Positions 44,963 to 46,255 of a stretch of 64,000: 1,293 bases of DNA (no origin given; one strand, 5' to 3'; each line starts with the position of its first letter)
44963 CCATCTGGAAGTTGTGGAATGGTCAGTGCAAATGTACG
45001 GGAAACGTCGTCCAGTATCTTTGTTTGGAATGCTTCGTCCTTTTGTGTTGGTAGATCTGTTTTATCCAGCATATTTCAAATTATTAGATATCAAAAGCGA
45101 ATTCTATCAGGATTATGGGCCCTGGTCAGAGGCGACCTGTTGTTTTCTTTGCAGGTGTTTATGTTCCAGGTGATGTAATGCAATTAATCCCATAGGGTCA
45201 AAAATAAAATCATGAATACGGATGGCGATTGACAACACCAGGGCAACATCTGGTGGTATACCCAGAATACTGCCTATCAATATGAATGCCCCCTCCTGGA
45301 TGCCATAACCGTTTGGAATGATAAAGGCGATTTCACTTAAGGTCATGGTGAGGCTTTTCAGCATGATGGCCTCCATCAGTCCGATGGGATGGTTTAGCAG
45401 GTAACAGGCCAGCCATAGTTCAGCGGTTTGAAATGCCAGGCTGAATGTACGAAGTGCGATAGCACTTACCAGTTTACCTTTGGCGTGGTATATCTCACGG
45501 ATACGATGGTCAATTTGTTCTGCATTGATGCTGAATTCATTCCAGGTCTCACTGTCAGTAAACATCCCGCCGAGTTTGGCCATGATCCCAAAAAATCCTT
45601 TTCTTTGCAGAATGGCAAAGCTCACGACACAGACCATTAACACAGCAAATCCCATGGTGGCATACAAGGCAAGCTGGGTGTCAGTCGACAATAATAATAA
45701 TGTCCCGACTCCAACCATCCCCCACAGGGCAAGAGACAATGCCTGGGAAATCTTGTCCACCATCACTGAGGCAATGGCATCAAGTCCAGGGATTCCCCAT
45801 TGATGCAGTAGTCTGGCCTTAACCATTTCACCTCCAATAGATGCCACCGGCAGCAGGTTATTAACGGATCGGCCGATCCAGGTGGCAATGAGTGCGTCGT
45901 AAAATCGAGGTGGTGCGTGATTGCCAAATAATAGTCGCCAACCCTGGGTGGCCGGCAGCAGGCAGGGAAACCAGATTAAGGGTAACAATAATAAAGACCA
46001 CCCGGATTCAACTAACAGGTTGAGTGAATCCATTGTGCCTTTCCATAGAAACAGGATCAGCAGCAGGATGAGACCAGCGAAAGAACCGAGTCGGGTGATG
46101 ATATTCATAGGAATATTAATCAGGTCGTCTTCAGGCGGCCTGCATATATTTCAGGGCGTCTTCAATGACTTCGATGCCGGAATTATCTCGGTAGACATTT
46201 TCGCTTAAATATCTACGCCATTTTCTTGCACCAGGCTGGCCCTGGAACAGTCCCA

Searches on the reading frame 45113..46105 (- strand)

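Call 31: search_protein_families(library=pfam, proteins=[window:45113-46105:-], max_evalue=0.001)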
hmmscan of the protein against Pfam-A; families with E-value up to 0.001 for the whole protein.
window:45113-46105:- (330 aa): 1 family
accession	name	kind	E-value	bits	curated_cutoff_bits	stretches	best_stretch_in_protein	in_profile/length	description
PF03706.18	LPG_synthase_TM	-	1.9e-29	103.5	33.4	1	12-302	5-297/302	Lysylphosphatidylglycerol synthase TM region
